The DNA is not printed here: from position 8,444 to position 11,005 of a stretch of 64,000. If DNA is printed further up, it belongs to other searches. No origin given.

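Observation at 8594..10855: DPM1-like polyprenyl-phosphate sugar synthase fused to a processive QxxRW GT2 synthase, while the GT-C enzyme that would use the lipid-linked sugar next door is decayed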

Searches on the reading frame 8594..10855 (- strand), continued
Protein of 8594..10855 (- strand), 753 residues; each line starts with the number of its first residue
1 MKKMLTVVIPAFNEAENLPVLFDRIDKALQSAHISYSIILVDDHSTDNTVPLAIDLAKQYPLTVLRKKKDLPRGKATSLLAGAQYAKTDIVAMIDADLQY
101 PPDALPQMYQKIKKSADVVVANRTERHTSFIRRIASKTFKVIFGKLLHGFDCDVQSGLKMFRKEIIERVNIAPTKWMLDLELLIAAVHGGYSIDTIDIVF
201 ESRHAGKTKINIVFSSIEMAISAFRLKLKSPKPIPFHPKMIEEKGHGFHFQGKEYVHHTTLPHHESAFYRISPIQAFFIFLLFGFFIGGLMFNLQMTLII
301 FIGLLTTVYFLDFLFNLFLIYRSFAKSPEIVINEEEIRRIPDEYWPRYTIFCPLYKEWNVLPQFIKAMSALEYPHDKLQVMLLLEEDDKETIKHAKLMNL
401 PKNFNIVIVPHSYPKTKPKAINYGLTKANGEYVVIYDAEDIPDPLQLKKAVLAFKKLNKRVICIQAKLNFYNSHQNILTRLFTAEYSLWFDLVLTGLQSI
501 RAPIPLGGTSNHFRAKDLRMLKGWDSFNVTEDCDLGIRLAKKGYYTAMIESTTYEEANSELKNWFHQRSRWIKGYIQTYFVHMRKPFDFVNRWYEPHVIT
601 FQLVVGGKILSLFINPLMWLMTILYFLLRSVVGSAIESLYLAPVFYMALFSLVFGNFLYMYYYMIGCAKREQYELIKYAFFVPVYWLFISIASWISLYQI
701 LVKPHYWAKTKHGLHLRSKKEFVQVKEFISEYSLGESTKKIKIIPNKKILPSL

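Call 17: find_related_loci(query=A1, collection=genome_contigs, flank=10000)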
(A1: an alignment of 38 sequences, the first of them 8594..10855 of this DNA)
Query A1 (753 aa) in genome_contigs; peptide patterns used: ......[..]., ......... (x = any residue, [..] = any of these).
598 stretches matched a pattern (row limit reached: there are more); 583 encode a relative of the query (tblastn E <= 1e-3); the best 80 are kept; 80 distinct loci.
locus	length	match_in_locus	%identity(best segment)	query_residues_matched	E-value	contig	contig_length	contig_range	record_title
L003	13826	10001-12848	57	5-741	0e+0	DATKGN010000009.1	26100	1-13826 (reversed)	MAG TPA_asm: Patescibacteria group bacterium isolate SMAG_U14552 k141_197253, whole genome shotgun sequence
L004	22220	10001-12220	57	1-741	0e+0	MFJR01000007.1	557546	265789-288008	MAG: Candidatus Gottesmanbacteria bacterium RIFCSPLOWO2_01_FULL_39_12b rifcsplowo2_01_scaffold_21, whole genome shotgun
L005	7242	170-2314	57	5-721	0e+0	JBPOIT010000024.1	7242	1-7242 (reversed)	MAG: Candidatus Levyibacteriota bacterium isolate MAG_784 c_000000578648, whole genome shotgun sequence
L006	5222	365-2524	56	1-724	0e+0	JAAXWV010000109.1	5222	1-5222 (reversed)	MAG: Candidatus Roizmanbacteria bacterium isolate W9_Combined_metabat2_043 W9_Combined_metabat2_043_NODE_11119, whole ge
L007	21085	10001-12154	57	1-721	0e+0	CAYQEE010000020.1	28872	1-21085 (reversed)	MAG TPA_asm: uncultured Gammaproteobacteria bacterium isolate SRP272529_co2_240 genome assembly, contig: NODE_2454_lengt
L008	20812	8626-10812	57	1-731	0e+0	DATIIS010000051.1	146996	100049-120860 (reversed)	MAG TPA_asm: Candidatus Saccharimonadales bacterium isolate SMAG_U15671 k141_315644, whole genome shotgun sequence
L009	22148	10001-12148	57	5-720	0e+0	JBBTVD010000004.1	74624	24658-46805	MAG: Patescibacteria group bacterium isolate H14-bin010_1 H14_bin010_1_000000000004, whole genome shotgun sequence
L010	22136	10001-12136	55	5-718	0e+0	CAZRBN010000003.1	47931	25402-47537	MAG TPA_asm: uncultured Gammaproteobacteria bacterium isolate SRP272529_co1_183 genome assembly, contig: NODE_901_length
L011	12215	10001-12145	54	5-721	0e+0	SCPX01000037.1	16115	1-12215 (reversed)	MAG: Patescibacteria group bacterium isolate DP16D_bin.14 DP16D_bin.14-57891, whole genome shotgun sequence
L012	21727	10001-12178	53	5-731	0e+0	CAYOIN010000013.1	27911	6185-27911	MAG TPA_asm: uncultured Gammaproteobacteria bacterium isolate binchicken_co105_445 genome assembly, contig: NODE_2114_le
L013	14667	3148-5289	53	2-716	0e+0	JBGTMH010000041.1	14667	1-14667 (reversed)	MAG: Patescibacteria group bacterium isolate JTS-RE358 k141_4900356, whole genome shotgun sequence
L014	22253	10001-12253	51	2-741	0e+0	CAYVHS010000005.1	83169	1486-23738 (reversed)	MAG TPA_asm: uncultured Bdellovibrionales bacterium isolate SRP278252_co2_49 genome assembly, contig: NODE_404_length_83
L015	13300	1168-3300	53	5-731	0e+0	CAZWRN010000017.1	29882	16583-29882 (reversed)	MAG TPA_asm: uncultured Gammaproteobacteria bacterium isolate binchicken_co105_146 genome assembly, contig: NODE_1905_le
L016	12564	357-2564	51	1-734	0e+0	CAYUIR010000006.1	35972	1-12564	MAG TPA_asm: uncultured Bdellovibrionales bacterium isolate SRP219642_co6_142 genome assembly, contig: NODE_774_length_3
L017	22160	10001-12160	52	3-720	0e+0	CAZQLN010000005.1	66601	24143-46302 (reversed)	MAG TPA_asm: uncultured Bdellovibrionales bacterium isolate SRP342105_co1_403 genome assembly, contig: NODE_523_length_6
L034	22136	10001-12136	50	3-716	0e+0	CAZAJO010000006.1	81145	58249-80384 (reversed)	MAG TPA_asm: uncultured Gammaproteobacteria bacterium isolate SRP342105_co1_429 genome assembly, contig: NODE_370_length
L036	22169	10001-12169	49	7-752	0e+0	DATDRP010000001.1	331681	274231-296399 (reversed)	MAG TPA_asm: Patescibacteria group bacterium isolate SMAG_U7980 k141_3695755, whole genome shotgun sequence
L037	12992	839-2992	47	2-721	0e+0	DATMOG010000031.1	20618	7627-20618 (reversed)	MAG TPA_asm: Candidatus Sulfotelmatobacter sp. isolate SMAG_U12870 k141_1578290, whole genome shotgun sequence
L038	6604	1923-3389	66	231-719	0e+0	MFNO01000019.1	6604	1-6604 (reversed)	MAG: Candidatus Levybacteria bacterium RIFCSPHIGHO2_01_FULL_38_26 rifcsphigho2_01_scaffold_34926, whole genome shotgun s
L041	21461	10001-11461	63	240-724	0e+0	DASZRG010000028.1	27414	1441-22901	MAG TPA_asm: Patescibacteria group bacterium isolate SMAG_U6018 k141_869507, whole genome shotgun sequence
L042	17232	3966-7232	62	5-725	0e+0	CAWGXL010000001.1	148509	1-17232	MAG: uncultured bacterium isolate MFD09206.bin.2.20 genome assembly, contig: contig_2468, whole genome shotgun sequence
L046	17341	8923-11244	42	5-718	0e+0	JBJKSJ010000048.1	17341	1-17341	MAG: Ktedonobacterales bacterium isolate Bin_8 S1Ck127_118807_flag_1_multi_9.0000_len_17341, whole genome shotgun sequen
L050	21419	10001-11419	61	245-716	0e+0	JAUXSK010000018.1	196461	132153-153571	MAG: Candidatus Moraniibacteriota bacterium isolate C12_metabat.bin.87 C12_k141_493543, whole genome shotgun sequence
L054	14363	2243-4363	57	5-716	0e+0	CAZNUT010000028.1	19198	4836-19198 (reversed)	MAG TPA_asm: uncultured Gammaproteobacteria bacterium isolate SRP192515_co1_185 genome assembly, contig: NODE_2679_lengt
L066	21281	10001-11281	57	298-725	5e-163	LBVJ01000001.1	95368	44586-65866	MAG: Candidatus Woesebacteria bacterium GW2011_GWA1_38_8 UT06_C0001, whole genome shotgun sequence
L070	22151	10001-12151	45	5-723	0e+0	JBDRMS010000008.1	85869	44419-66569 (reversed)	MAG: bacterium isolate MEGAHIT-group-1.842 k141_2031008, whole genome shotgun sequence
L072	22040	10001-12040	53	5-719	1e-153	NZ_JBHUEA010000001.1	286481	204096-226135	Amnibacterium endophyticum strain CGMCC 1.16066 spades_K_21_77_1, whole genome shotgun sequence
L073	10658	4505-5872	51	266-721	3e-153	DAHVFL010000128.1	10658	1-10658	MAG TPA_asm: Chloroflexota bacterium isolate clean293 NODE_128_length_10658_cov_3.641060, whole genome shotgun sequence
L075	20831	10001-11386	50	266-727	2e-152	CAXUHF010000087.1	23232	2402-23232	MAG TPA_asm: uncultured Ktedonobacteraceae bacterium isolate public_SRR14722078_metawrap_bin.4 genome assembly, contig:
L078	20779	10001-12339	49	3-717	9e-152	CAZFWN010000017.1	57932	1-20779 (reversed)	MAG TPA_asm: uncultured Ktedonobacterales bacterium isolate SRP272529_co1_230 genome assembly, contig: NODE_601_length_5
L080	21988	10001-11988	54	5-716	3e-145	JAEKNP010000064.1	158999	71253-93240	MAG: Candidatus Nephthysia bennettiae isolate SB9753_S6_5 NODE_18_length_158999_cov_21.315539, whole genome shotgun sequ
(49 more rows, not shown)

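Call 26: predict_structure(alignment_id=A1)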
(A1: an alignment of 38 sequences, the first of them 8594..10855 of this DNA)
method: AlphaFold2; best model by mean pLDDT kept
length: 753 residues; sequences in the alignment: 38
mean_pLDDT: 84.5   pTM: 0.82
mean pLDDT of the five models: 84.5, 82.1, 80.9, 80.6, 79.9
residues with pLDDT >= 90: 331; 70-90: 351; 50-70: 38; < 50: 33
segments of 3 or more residues with pLDDT < 50: 716-718, 729-753
pLDDT, mean of each block of 10 residues (from residue 1): 85 93 96 95 92 95 90 86 92 93 96 94 82 83 90 91 90 80 92 93 79 82 87 90 91 92 90 90 93 88 86 87 75 92 96 86 88 96 93 91 94 90 96 92 94 93 87 67 77 79 71 95 93 90 88 77 83 92 86 76 88 81 81 74 72 77 80 78 81 90 80 51 52 35 31 36
secondary structure, 60 per line:
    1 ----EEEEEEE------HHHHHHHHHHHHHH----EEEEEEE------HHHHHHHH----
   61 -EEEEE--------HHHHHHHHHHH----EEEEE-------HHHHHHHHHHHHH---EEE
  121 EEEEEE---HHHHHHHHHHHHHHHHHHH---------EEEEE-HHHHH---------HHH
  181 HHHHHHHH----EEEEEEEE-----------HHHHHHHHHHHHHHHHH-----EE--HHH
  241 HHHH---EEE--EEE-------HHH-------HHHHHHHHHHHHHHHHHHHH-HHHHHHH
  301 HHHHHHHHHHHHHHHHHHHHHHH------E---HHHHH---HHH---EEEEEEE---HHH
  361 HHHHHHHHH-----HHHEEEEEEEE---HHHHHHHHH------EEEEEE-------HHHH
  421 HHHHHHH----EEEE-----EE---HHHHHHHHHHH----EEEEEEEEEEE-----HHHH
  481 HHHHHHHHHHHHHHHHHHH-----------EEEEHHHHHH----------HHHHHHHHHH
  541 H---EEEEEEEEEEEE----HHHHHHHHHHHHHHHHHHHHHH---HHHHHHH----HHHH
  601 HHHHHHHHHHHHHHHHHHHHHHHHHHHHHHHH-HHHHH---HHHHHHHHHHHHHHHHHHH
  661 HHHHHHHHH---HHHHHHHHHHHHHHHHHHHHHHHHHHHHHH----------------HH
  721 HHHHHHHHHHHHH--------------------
elements in order (helices of 4 or more, strands of 3 or more residues): E5-11 H18-31 E36-42 H49-56 E62-66 H75-85 E90-94 H102-114 E118-126 H130-148 E158-162 H164-168 H178-188 E193-200 H212-228 H238-244 E248-250 E253-255 H273-292 H294-323 H334-338 E348-354 H358-369 E378-385 H389-397 E404-409 H417-427 E432-435 H446-456 E461-471 H477-499 E511-514 H515-520 H531-541 E545-556 H561-582 H586-592 H597-632 H634-638 H642-669 H673-702 H719-733

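Call 28: find_encoding_contigs(protein=P0002, flank=5000, max_places=2)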
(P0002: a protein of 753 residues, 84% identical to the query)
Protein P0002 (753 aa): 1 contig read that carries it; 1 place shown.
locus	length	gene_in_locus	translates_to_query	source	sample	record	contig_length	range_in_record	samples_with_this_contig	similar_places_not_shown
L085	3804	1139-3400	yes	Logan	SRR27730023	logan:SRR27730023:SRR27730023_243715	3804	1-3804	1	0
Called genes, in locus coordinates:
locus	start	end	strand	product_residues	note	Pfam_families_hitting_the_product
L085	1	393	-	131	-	?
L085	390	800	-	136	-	PF01475:FUR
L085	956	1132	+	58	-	PF12728:HTH_17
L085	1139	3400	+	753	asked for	PF00535:Glycos_transf_2, PF10111:Glyco_tranf_2_2 (weak), PF13641:Glyco_tranf_2_3, PF13506:Glyco_transf_21 (faint), PF00535:Glycos_transf_2, PF13641:Glyco_tranf_2_3, PF13632:Glyco_trans_2_3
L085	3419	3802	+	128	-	?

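Call 29: find_encoding_contigs(protein=P0003, flank=5000, max_places=2)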
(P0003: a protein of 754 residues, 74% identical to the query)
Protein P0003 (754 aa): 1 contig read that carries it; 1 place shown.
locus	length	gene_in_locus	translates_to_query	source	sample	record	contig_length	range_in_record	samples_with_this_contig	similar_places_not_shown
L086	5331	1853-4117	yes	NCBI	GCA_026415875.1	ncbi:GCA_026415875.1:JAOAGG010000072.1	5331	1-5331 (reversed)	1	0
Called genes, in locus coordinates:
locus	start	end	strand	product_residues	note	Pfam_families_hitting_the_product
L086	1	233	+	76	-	?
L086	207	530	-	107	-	PF00814:TsaD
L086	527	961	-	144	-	PF02367:TsaE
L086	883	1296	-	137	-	PF04892:VanZ-LLP1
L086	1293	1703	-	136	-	PF01475:FUR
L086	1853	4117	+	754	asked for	PF00535:Glycos_transf_2, PF10111:Glyco_tranf_2_2 (weak), PF13641:Glyco_tranf_2_3, PF13506:Glyco_transf_21 (faint), PF00535:Glycos_transf_2, PF13641:Glyco_tranf_2_3, PF13632:Glyco_trans_2_3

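Call 32: fold_search(model_id=the predicted structure, library=pdb)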
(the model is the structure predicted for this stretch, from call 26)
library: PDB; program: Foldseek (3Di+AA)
matches with E <= 10: 1594; with E <= 0.001: 405
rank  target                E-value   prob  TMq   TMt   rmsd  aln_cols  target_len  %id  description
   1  9b8v_E                1.2e-16  1.00  0.40  0.36  12.8       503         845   20  AlphaFold2 informed cryo-EM model of the E. coli cellulose synthase BcsAG3B6 complex (released 2025-02-19)
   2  2z86_B                1.2e-16  1.00  0.25  0.30  19.0       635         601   13  Crystal structure of chondroitin polymerase from Escherichia coli strain K4 (K4CP) complexed with UDP-GlcUA and UDP (released 2008-09-16)
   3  5mlz                  1.3e-16  1.00  0.28  0.57   2.4       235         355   30  Dolichyl phosphate mannose synthase in complex with GDP and Mg2+ (released 2017-08-09)
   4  2z87_B                6.1e-16  1.00  0.25  0.31  18.8       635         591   12  Crystal structure of chondroitin polymerase from Escherichia coli strain K4 (K4CP) complexed with UDP-GalNAc and UDP (released 2008-09-16)
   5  9ep0                  1.6e-15  1.00  0.26  0.56   2.8       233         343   30  Dolichyl phosphate mannose synthase in complex with donor (GDP-Man) and traces of acceptor (Dol55P) and product (Dol55P- (released 2025-10-01)
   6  2z86_D                2.4e-15  1.00  0.24  0.29  18.6       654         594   11  Crystal structure of chondroitin polymerase from Escherichia coli strain K4 (K4CP) complexed with UDP-GlcUA and UDP (released 2008-09-16)
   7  5mm1                  2.6e-15  1.00  0.27  0.56   2.7       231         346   31  Dolichyl phosphate mannose synthase in complex with GDP and dolichyl phosphate mannose (released 2017-08-09)
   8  2z86_A                3.1e-15  1.00  0.23  0.30  19.5       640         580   12  Crystal structure of chondroitin polymerase from Escherichia coli strain K4 (K4CP) complexed with UDP-GlcUA and UDP (released 2008-09-16)
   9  2z87_A                1.1e-14  1.00  0.23  0.28  19.3       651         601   13  Crystal structure of chondroitin polymerase from Escherichia coli strain K4 (K4CP) complexed with UDP-GalNAc and UDP (released 2008-09-16)
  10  9fnn_A                1.2e-14  1.00  0.35  0.33  23.2       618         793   18  Cryo-EM structure of the c-di-GMP-saturated 'crown'less Bcs macrocomplex for cellulose secretion in E. coli (released 2024-10-16)
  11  8smn_A                2.0e-14  1.00  0.30  0.42  19.3       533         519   14  Xenopus laevis hyaluronan synthase 1, nascent HA polymer bound state (released 2024-05-01)
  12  2z86_C                2.1e-14  1.00  0.24  0.29  18.6       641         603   13  Crystal structure of chondroitin polymerase from Escherichia coli strain K4 (K4CP) complexed with UDP-GlcUA and UDP (released 2008-09-16)
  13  9asc_A                2.9e-14  1.00  0.27  0.61   3.0       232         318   24  Cryo-EM Structure of the Glycosyltransferase ArnC from Salmonella enterica in the UDP-bound State Determined on Talos  (released 2025-02-05)
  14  9fmz_A                3.7e-14  1.00  0.36  0.33  21.6       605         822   18  Cryo-EM structure of the c-di-GMP-bound synthase:pEtN transferase complex (BcsA-Bct-G3) from the E. coli cellulose sec (released 2024-10-16)
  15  4p00_A                3.9e-14  1.00  0.42  0.44   5.2       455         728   15  Bacterial Cellulose Synthase in complex with cyclic-di-GMP and UDP (released 2014-04-09)
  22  4hg6_A                1.6e-13  1.00  0.41  0.41   6.1       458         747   17  Structure of a cellulose synthase - cellulose translocation intermediate (released 2012-12-19)
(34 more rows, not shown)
